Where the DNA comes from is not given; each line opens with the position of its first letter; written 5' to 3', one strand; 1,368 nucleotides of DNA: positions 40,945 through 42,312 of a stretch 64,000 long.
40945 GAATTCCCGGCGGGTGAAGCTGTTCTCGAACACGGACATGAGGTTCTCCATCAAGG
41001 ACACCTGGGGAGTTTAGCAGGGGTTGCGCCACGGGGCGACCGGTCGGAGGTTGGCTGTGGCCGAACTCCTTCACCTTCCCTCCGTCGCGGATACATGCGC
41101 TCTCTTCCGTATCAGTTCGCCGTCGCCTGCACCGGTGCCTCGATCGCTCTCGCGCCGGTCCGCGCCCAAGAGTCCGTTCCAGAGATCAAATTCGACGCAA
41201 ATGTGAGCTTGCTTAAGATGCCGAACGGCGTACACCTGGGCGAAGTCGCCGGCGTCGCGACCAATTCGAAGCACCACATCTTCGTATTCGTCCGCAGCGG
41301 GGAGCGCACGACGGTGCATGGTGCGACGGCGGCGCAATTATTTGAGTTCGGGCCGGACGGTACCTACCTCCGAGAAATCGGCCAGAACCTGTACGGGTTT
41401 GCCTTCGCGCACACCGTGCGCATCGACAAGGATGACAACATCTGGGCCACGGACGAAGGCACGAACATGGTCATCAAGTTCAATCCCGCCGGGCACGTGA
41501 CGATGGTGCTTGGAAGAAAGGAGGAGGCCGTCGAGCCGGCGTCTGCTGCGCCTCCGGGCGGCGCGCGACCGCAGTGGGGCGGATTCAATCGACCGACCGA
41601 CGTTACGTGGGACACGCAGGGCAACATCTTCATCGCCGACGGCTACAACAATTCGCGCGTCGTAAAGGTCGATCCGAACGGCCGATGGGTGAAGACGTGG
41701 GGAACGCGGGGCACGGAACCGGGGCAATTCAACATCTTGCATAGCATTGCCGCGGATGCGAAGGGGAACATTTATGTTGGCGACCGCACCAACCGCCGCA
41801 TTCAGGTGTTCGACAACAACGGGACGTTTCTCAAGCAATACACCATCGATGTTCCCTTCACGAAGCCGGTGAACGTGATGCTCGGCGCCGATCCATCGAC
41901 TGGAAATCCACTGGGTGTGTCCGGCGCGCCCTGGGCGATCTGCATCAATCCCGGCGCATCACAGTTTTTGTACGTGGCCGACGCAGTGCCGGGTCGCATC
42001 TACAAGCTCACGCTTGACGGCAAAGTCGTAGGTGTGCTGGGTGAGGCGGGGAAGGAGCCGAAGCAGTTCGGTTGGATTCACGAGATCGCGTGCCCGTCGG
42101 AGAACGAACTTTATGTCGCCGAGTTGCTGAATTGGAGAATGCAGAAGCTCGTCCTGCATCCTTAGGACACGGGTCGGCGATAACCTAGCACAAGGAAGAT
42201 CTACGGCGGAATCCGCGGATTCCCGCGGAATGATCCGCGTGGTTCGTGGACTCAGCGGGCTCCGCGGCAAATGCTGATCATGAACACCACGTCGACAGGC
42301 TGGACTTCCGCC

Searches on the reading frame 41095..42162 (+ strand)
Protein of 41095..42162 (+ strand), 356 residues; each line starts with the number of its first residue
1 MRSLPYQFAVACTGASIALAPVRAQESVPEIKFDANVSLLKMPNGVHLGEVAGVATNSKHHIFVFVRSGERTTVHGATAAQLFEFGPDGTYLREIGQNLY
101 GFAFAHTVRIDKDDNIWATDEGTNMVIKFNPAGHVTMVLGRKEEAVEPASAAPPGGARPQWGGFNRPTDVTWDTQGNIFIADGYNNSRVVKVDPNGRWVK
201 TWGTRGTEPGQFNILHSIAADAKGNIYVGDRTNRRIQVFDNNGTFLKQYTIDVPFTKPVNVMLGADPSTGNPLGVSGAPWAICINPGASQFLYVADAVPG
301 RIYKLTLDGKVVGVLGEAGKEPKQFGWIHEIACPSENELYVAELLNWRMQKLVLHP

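Call 67: find_homologous_proteins(query=window:41095-42162:+, max_evalue=1e-40)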
Query window:41095-42162:+ (356 aa): 7984 proteins with E <= 1e-40 among 8000 candidates; the best 120 are listed.
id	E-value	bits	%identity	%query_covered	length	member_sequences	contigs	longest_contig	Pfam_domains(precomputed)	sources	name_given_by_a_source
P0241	3.5e-245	831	100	100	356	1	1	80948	PF17170.11,PF01436.28,PF08450.19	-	-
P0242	3.0e-208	709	86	100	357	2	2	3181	PF17170.11,PF01436.28,PF08450.19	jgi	jgi:DNA-binding beta-propeller fold protein YncE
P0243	3.5e-194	663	82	96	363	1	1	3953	PF01436.28,PF08450.19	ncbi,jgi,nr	ncbi:MAG TPA: peptidyl-alpha-hydroxyglycine alpha-amidating lyase family protein [Gemmatimonadaceae 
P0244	3.3e-193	660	83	95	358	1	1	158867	PF17170.11,PF13449.13,PF01436.28,PF08450.19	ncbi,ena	-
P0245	7.9e-192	655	84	94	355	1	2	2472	PF17170.11,PF01436.28,PF08450.19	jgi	jgi:DNA-binding beta-propeller fold protein YncE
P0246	3.3e-189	647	79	98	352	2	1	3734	PF01436.28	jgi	jgi:sugar lactone lactonase YvrE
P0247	2.6e-188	644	79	94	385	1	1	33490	PF17170.11,PF13449.13,PF01436.28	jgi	jgi:DNA-binding beta-propeller fold protein YncE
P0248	4.8e-188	643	79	96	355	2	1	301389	PF17170.11,PF01436.28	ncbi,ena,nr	ncbi:MAG TPA: peptidyl-alpha-hydroxyglycine alpha-amidating lyase family protein [Gemmatimonadaceae 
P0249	2.2e-187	641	80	94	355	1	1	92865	PF17170.11,PF01436.28,PF08450.19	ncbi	ncbi:MAG: peptidyl-alpha-hydroxyglycine alpha-amidating lyase family protein [bacterium]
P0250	2.3e-187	641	82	94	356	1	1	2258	PF07494.18,PF17170.11,PF01436.28,PF08450.19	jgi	jgi:DNA-binding beta-propeller fold protein YncE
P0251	4.6e-186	636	78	97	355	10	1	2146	PF13449.13,PF01436.28,PF08450.19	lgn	-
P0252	2.2e-185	634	77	98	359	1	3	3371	PF01436.28,PF08450.19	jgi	jgi:DNA-binding beta-propeller fold protein YncE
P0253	2.5e-185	634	81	93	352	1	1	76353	PF17170.11,PF01436.28,PF08450.19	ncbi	-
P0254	4.6e-185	633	78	98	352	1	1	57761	PF17170.11,PF01436.28,PF08450.19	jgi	jgi:hypothetical protein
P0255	4.7e-185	633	81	92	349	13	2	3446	PF17170.11,PF01436.28,PF08450.19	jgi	jgi:DNA-binding beta-propeller fold protein YncE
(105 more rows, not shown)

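Call 68: find_encoding_contigs(protein=P0242, flank=3000, max_places=3)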
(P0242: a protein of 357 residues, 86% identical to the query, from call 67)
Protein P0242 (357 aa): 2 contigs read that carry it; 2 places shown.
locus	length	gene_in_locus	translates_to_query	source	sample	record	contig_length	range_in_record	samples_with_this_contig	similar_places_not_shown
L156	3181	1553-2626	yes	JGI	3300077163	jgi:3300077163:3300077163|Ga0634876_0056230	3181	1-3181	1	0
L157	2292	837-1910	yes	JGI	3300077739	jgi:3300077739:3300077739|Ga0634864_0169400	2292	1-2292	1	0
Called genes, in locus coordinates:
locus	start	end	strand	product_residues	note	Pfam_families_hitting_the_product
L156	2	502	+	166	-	?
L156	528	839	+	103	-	PF01985:CRS1_YhbY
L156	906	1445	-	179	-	PF01641:SelR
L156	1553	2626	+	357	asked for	PF08450:SGL (faint), PF17170:DUF5128 (faint), PF01436:NHL (weak)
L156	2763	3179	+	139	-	?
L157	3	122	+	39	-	?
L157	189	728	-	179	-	PF01641:SelR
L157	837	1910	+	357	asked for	PF08450:SGL (faint), PF17170:DUF5128 (faint), PF01436:NHL (weak)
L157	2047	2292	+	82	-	?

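Call 69: find_encoding_contigs(protein=P0244, flank=10000, max_places=2)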
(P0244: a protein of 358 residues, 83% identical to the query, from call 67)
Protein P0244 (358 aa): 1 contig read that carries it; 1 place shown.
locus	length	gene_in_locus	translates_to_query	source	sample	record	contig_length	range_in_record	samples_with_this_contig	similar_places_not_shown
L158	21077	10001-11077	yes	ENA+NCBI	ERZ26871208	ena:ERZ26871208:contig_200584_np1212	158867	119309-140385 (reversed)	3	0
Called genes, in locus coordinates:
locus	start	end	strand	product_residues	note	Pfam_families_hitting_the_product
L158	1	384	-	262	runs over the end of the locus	PF16697:Yop-YscD_cpl (weak), PF00498:FHA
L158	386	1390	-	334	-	PF00941:FAD_binding_5, PF03450:CO_deh_flav_C (weak)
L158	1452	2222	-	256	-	-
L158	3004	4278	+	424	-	PF13424:TPR_12 (faint), PF13428:TPR_14 (faint), PF13432:TPR_16 (faint), PF14559:TPR_19 (faint), PF21033:RMD1-3 (faint), PF00515:TPR_1 (faint), PF07719:TPR_2 (faint), PF13414:TPR_11 (faint), +4 more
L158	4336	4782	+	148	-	-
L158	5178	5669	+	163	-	PF01551:Peptidase_M23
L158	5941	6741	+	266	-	PF07589:PEP_exosort_dom (weak)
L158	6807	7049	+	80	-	PF01985:CRS1_YhbY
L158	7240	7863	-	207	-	PF01641:SelR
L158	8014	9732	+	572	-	PF20245:DUF6600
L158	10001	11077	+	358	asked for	PF17170:DUF5128 (faint), PF08450:SGL (faint), PF13449:Phytase-like (faint), PF01436:NHL (weak)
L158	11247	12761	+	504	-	PF01523:PmbA_TldD_1st, PF19290:PmbA_TldD_2nd (weak), PF19289:PmbA_TldD_3rd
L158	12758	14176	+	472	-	-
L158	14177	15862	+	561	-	PF04389:Peptidase_M28, PF01546:Peptidase_M20 (weak)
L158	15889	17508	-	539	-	PF04389:Peptidase_M28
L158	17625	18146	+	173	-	PF12867:DinB_2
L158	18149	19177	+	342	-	PF22847:Glyco_hydro_43_rel, PF04616:Glyco_hydro_43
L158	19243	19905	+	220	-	-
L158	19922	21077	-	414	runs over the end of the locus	PF00375:SDF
